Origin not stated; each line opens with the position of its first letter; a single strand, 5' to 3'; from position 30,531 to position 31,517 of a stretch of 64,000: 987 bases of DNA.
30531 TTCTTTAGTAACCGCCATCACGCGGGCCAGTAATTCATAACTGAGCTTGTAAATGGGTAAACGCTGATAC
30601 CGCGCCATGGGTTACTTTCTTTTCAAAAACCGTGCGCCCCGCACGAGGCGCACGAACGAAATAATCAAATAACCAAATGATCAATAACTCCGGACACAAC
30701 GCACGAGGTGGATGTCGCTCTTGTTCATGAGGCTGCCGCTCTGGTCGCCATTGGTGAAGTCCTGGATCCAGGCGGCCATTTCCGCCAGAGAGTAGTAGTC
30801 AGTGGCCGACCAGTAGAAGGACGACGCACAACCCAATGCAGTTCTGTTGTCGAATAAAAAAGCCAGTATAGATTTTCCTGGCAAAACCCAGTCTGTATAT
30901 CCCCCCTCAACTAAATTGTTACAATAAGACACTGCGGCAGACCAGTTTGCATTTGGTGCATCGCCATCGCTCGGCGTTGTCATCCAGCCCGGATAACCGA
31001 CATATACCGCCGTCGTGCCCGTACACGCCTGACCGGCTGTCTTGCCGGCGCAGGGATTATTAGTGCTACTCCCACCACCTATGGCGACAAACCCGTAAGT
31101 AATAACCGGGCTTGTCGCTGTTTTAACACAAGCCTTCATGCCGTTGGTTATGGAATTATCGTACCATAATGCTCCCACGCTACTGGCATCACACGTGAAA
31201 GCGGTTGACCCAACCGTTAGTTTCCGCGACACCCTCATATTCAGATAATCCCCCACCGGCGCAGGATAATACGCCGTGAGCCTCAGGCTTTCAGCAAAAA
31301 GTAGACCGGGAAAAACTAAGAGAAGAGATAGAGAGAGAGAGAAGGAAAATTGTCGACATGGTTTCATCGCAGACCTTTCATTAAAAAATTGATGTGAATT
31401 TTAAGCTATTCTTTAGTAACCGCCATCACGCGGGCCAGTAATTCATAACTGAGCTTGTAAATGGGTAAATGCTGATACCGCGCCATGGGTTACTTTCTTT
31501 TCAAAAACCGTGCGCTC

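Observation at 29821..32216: Tandem triplet of DUF1566 secreted proteins whose signal-peptide codons are a (GA)n microsatellite - candidate translational phase variation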

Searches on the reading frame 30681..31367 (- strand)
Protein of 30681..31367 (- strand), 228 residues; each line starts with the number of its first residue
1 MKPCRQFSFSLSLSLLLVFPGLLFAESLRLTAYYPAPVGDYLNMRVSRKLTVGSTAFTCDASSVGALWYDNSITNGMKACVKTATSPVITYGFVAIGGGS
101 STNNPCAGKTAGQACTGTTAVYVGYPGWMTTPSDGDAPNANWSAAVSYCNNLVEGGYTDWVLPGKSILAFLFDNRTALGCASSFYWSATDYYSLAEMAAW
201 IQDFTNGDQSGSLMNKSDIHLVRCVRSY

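Call 5: search_protein_families(library=pfam, proteins=[window:30681-31367:-], max_evalue=0.1)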
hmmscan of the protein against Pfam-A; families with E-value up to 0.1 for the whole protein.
window:30681-31367:- (228 aa): 1 family
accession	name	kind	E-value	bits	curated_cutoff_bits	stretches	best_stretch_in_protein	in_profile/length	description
PF07603.17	Lcl_C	-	1.6e-10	41.7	34.9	1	128-226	12-117/117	Lcl C-terminal domain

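Call 6: search_protein_families(library=ncbifam, proteins=[window:30681-31367:-], max_evalue=0.1)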
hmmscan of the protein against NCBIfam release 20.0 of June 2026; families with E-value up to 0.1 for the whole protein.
window:30681-31367:- (228 aa): 0 families

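Call 7: find_homologous_proteins(query=window:30681-31367:-)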
Query window:30681-31367:- (228 aa): 8 proteins with E <= 0.001 among 323 candidates.
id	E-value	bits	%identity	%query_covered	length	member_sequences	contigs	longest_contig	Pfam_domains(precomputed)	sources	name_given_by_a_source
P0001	1.1e-142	491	98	97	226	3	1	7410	PF07603.18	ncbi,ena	-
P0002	2.9e-93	330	71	93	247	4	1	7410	PF07603.18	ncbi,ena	-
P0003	2.8e-82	294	66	93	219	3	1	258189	PF07603.18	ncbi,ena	-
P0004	5.6e-73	263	73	79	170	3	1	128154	PF07603.18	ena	-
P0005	6.2e-42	162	51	79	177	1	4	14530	PF07603.18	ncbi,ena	-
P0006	2.7e-19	88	87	24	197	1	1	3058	-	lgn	-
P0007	8.3e-9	53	35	43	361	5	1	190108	PF26707.1,PF07603.18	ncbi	-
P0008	1.9e-7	49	40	36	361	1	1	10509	PF26707.1,PF07603.18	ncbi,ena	-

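Call 10: find_encoding_contigs(protein=P0001, flank=6000)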
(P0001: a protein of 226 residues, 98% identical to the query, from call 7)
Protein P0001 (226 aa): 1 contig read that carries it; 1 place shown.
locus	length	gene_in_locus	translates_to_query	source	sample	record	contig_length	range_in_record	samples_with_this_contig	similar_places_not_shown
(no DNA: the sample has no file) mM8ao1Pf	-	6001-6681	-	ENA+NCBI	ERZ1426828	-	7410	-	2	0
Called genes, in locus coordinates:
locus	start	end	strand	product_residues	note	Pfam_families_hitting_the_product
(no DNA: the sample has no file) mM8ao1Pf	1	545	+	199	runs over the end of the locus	PF08645:PNK3P, PF13419:HAD_2 (faint), PF13242:Hydrolase_like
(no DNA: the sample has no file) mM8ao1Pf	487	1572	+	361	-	PF06925:MGDG_synth, PF00534:Glycos_transf_1 (weak), PF04101:Glyco_tran_28_C, PF13692:Glyco_trans_1_4 (weak)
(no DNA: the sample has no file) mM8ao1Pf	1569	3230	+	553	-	PF17764:PriA_3primeBD, PF18074:PriA_C (weak)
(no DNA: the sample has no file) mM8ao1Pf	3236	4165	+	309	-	PF00551:Formyl_trans_N, PF02911:Formyl_trans_C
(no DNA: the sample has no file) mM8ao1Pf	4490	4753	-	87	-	PF04365:BrnT_toxin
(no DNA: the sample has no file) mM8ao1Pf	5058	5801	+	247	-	PF07603:Lcl_C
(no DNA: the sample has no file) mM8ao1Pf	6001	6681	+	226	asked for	PF07603:Lcl_C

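Call 11: find_encoding_contigs(protein=P0004, flank=6000)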
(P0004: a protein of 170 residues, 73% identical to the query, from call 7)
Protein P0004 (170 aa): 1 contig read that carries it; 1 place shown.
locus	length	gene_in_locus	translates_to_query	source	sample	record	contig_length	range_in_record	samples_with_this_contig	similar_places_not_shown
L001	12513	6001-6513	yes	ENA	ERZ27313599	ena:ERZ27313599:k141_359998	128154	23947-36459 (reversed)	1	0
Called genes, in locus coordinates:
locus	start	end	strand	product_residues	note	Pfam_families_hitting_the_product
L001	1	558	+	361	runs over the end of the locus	PF06925:MGDG_synth, PF00534:Glycos_transf_1 (weak), PF04101:Glyco_tran_28_C, PF13692:Glyco_trans_1_4 (weak)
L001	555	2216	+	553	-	PF17764:PriA_3primeBD, PF18074:PriA_C (weak)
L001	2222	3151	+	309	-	PF00551:Formyl_trans_N, PF02911:Formyl_trans_C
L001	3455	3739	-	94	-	PF04365:BrnT_toxin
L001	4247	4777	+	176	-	PF07603:Lcl_C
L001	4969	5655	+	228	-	PF07603:Lcl_C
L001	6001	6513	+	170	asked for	PF07603:Lcl_C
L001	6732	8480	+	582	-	-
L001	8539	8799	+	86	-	PF02604:PhdYeFM_antitox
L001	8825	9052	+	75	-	PF05016:ParE_toxin (weak)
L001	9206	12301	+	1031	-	-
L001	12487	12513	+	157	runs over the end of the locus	PF01257:2Fe-2S_thioredx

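Call 12: find_encoding_contigs(protein=P0003, flank=6000)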
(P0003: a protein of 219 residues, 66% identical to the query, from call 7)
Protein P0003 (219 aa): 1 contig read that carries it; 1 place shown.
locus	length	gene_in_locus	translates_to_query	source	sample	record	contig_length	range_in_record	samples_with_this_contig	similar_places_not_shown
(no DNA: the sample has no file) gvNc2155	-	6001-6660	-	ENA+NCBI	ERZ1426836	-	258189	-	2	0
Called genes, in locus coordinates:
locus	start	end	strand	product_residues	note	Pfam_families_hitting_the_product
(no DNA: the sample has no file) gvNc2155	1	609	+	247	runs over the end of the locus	PF00106:adh_short, PF08659:KR, PF13561:adh_short_C2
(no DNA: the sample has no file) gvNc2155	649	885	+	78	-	PF00550:PP-binding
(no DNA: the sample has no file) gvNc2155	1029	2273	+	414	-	PF00109:ketoacyl-synt, PF02801:Ketoacyl-synt_C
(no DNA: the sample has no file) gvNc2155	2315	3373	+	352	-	PF00180:Iso_dh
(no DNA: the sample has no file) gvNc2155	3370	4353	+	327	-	PF01118:Semialdhyde_dh, PF02774:Semialdhyde_dhC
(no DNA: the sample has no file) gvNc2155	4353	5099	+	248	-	PF01416:PseudoU_synth_1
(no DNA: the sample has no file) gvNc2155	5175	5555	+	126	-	PF05168:HEPN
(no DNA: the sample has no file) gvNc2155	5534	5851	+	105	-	PF01909:NTP_transf_2, PF18765:Polbeta (weak)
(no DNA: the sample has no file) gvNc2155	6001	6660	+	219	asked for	PF07603:Lcl_C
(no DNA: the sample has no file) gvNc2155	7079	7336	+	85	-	-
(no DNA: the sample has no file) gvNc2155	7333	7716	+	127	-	PF01850:PIN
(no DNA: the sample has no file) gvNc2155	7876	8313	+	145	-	PF00572:Ribosomal_L13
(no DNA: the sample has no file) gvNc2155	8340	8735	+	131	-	PF00380:Ribosomal_S9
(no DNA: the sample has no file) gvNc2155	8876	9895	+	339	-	PF01118:Semialdhyde_dh, PF22698:Semialdhyde_dhC_1, PF02774:Semialdhyde_dhC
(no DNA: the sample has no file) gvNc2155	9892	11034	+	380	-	PF01960:ArgJ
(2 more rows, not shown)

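Call 13: find_encoding_contigs(protein=P0005, flank=6000)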
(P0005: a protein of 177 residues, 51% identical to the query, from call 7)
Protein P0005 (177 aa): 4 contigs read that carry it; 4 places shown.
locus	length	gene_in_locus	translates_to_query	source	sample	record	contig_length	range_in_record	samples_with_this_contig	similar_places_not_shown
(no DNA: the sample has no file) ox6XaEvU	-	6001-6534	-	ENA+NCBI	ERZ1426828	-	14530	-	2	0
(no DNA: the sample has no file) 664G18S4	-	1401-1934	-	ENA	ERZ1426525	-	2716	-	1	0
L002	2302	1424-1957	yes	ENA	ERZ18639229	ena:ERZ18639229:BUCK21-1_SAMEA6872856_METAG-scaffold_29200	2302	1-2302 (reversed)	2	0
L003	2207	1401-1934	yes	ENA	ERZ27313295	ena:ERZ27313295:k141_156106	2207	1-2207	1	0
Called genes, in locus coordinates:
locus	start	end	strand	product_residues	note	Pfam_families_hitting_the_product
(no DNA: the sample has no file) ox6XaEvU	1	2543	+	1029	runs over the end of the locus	PF00128:Alpha-amylase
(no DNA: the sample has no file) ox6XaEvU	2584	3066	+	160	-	PF02033:RBFA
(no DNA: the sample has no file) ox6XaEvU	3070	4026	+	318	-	PF01368:DHH, PF02272:DHHA1 (weak)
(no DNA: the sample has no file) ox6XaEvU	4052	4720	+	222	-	PF01509:TruB_N, PF16198:TruB_C_2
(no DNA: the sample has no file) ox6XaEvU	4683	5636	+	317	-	PF06574:FAD_syn, PF01687:Flavokinase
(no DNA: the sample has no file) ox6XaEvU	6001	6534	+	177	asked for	PF07603:Lcl_C (faint)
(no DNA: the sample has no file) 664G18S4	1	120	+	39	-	?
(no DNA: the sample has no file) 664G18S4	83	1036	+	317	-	PF06574:FAD_syn, PF01687:Flavokinase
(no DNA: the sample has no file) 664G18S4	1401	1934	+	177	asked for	PF07603:Lcl_C (faint)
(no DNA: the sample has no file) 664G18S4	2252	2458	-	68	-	-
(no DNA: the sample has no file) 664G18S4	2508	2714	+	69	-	?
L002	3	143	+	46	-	?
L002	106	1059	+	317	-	PF06574:FAD_syn, PF01687:Flavokinase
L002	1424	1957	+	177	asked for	PF07603:Lcl_C (faint)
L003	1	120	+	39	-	?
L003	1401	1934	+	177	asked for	PF07603:Lcl_C (faint)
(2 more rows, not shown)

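Call 21: find_related_loci(query=A1, collection=genome_contigs, flank=3000)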
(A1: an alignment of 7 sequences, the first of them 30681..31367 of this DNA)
Query A1 (228 aa) in genome_contigs; peptide patterns used: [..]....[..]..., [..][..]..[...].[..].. (x = any residue, [..] = any of these).
31 stretches matched a pattern, but none encodes a relative of the query by tblastn (E <= 1e-3).

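Call 22: find_related_loci(query=A1, collection=metagenome_contigs, flank=3000)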
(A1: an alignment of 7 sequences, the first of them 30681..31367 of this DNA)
Query A1 (228 aa) in metagenome_contigs; peptide patterns used: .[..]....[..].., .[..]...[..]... (x = any residue, [..] = any of these).
182 stretches matched a pattern, but none encodes a relative of the query by tblastn (E <= 1e-3).

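Call 25: find_encoding_contigs(protein=P0013, flank=4000, max_places=10)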
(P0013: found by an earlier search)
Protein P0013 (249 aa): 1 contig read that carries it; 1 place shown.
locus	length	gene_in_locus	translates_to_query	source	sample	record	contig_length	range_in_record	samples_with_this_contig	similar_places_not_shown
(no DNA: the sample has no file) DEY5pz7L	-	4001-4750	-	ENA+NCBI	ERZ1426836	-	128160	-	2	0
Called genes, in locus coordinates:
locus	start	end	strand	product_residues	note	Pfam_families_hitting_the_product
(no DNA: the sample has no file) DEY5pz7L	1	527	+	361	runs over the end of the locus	PF06925:MGDG_synth, PF00534:Glycos_transf_1 (weak), PF04101:Glyco_tran_28_C, PF13692:Glyco_trans_1_4 (weak)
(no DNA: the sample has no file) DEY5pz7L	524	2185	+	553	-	PF17764:PriA_3primeBD, PF18074:PriA_C (weak)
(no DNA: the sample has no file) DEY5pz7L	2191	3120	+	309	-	PF00551:Formyl_trans_N, PF02911:Formyl_trans_C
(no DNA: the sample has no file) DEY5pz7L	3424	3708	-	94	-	PF04365:BrnT_toxin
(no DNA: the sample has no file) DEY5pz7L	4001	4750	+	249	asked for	PF07603:Lcl_C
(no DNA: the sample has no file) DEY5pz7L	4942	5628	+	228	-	PF07603:Lcl_C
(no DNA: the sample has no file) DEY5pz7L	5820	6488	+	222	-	PF07603:Lcl_C (weak)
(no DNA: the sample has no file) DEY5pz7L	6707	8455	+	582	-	-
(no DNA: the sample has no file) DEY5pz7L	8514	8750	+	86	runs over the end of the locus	PF02604:PhdYeFM_antitox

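Call 26: find_encoding_contigs(protein=P0010, flank=4000, max_places=10)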
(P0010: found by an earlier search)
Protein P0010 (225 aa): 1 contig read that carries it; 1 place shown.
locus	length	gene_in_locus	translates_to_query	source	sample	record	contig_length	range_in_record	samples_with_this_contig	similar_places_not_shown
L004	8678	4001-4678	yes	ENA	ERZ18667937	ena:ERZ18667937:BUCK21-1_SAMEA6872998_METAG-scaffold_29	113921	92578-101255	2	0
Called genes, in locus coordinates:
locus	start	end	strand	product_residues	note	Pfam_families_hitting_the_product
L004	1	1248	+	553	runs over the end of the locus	PF17764:PriA_3primeBD, PF18074:PriA_C (weak)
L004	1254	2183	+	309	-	PF00551:Formyl_trans_N, PF02911:Formyl_trans_C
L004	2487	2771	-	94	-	PF04365:BrnT_toxin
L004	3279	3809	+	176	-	PF07603:Lcl_C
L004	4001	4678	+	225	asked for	PF07603:Lcl_C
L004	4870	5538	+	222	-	PF07603:Lcl_C (weak)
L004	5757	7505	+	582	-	-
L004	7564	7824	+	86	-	PF02604:PhdYeFM_antitox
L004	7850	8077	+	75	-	PF05016:ParE_toxin (weak)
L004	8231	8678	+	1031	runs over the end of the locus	-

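Call 27: find_encoding_contigs(protein=P0016, flank=4000, max_places=10)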
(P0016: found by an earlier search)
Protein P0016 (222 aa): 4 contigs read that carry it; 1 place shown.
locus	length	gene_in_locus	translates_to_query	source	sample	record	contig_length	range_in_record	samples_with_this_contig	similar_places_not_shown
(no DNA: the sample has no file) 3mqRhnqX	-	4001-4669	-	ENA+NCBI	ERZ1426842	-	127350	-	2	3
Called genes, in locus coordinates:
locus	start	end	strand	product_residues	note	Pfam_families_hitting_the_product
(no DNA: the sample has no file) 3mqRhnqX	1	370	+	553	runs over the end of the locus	PF17764:PriA_3primeBD, PF18074:PriA_C (weak)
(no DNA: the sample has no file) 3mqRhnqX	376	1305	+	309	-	PF00551:Formyl_trans_N, PF02911:Formyl_trans_C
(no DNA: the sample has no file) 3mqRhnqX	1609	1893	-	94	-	PF04365:BrnT_toxin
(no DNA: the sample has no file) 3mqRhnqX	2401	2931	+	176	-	PF07603:Lcl_C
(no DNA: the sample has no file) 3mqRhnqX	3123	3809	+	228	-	PF07603:Lcl_C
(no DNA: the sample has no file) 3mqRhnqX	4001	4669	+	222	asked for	PF07603:Lcl_C (weak)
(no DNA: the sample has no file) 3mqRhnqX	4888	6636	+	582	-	-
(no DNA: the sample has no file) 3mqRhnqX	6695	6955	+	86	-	PF02604:PhdYeFM_antitox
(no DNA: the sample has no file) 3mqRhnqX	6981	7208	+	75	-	PF05016:ParE_toxin (weak)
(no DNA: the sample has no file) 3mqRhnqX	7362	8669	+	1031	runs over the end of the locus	-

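Call 28: find_encoding_contigs(protein=P0014, flank=3000, max_places=10)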
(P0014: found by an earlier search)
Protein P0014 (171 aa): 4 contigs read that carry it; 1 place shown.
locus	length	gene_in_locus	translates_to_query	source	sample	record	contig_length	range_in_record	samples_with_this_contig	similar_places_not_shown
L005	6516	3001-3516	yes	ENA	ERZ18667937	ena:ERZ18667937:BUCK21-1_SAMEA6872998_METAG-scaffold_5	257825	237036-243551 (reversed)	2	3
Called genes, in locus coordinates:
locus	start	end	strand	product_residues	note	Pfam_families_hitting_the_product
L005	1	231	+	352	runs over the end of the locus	PF00180:Iso_dh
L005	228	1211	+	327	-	PF01118:Semialdhyde_dh, PF02774:Semialdhyde_dhC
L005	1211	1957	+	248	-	PF01416:PseudoU_synth_1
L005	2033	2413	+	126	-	PF05168:HEPN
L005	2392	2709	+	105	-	PF01909:NTP_transf_2, PF18765:Polbeta (weak)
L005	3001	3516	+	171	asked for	PF07603:Lcl_C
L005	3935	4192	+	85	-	-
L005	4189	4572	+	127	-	PF01850:PIN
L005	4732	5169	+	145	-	PF00572:Ribosomal_L13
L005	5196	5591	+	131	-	PF00380:Ribosomal_S9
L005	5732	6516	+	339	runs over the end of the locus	PF01118:Semialdhyde_dh, PF22698:Semialdhyde_dhC_1, PF02774:Semialdhyde_dhC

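Call 29: find_encoding_contigs(protein=P0015, flank=3000, max_places=10)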
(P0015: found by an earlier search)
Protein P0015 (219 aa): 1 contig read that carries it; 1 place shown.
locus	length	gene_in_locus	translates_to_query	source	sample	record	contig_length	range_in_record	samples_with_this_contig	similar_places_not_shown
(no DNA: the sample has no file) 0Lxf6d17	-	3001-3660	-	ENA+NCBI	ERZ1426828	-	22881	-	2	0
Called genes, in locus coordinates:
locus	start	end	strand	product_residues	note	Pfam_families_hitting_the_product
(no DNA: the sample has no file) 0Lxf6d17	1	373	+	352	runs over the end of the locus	PF00180:Iso_dh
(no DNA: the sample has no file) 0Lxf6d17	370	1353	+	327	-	PF01118:Semialdhyde_dh, PF02774:Semialdhyde_dhC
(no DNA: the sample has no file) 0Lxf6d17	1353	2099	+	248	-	PF01416:PseudoU_synth_1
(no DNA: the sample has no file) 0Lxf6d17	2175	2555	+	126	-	PF05168:HEPN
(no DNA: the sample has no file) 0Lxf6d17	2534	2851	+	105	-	PF01909:NTP_transf_2, PF18765:Polbeta (weak)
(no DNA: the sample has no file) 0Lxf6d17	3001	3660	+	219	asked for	PF07603:Lcl_C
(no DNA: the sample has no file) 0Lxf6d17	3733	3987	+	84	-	PF22296:bAvd (weak)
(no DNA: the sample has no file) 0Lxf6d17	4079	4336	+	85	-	-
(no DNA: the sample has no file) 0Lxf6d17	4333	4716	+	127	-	PF01850:PIN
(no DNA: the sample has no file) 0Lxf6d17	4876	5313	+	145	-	PF00572:Ribosomal_L13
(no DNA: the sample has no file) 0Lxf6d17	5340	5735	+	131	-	PF00380:Ribosomal_S9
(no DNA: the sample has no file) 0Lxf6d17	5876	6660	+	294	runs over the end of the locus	PF01118:Semialdhyde_dh, PF22698:Semialdhyde_dhC_1, PF02774:Semialdhyde_dhC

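Call 30: find_encoding_contigs(protein=P0012, flank=3000, max_places=10)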
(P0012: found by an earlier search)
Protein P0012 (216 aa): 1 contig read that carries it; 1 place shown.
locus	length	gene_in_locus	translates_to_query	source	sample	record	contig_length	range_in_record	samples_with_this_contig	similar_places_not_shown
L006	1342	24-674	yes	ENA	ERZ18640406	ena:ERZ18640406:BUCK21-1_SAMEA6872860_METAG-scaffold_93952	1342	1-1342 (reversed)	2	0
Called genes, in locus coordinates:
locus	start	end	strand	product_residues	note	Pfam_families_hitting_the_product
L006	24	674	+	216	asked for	PF07603:Lcl_C (weak)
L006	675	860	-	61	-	-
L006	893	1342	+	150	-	?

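Call 42: predict_structure(alignment_id=A1)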
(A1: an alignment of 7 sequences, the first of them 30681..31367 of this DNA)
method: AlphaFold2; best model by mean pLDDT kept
length: 228 residues; sequences in the alignment: 7
mean_pLDDT: 33.2   pTM: 0.30
mean pLDDT of the five models: 33.2, 31.3, 31.1, 29.6, 28.6
residues with pLDDT >= 90: 0; 70-90: 0; 50-70: 4; < 50: 224
segments of 3 or more residues with pLDDT < 50: 1-169, 174-228
pLDDT, mean of each block of 10 residues (from residue 1): 37 40 30 23 23 28 38 36 34 29 38 31 26 28 41 30 40 44 36 36 35 30 30
secondary structure, 60 per line:
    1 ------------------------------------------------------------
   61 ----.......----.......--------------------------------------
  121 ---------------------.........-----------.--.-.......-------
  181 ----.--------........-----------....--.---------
elements in order: E65-71 E76-82 H142-150 H167-173 H194-201 H213-216

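Call 43: search_protein_representatives(protein=window:30681-31367:-)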
Query: 228 residues. Proteins with E-value up to 0.001 (for the whole library): 4643; up to 1e-10: 297; up to 1e-30: 9. The best 150 are listed.
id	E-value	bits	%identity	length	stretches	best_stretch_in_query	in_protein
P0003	9.0e-83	293.8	69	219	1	6-228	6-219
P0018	1.1e-63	231.3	33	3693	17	144-191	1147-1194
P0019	1.6e-52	194.8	38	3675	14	123-187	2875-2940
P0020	2.5e-45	171.3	35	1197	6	136-226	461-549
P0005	2.0e-42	161.8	53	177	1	50-228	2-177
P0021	1.1e-37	146.3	41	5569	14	104-168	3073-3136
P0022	5.2e-37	144.1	45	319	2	44-228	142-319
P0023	4.4e-35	137.7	37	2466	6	144-193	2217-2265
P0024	3.2e-32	128.4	41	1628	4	136-227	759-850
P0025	9.5e-30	120.3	37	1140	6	135-227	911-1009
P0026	4.9e-28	114.7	38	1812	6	134-227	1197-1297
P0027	2.2e-26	109.3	39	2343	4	139-226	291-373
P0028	2.4e-26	109.2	41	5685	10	140-227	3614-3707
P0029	3.2e-25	105.5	36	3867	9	139-226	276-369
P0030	1.5e-24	103.3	36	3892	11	140-227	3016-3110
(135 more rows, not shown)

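Call 46: search_solved_structures(query=window:30681-31367:-, max_evalue=0.1)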
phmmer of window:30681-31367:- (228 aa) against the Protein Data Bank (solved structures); distinct sequences matched with E-value up to 0.1: 0.
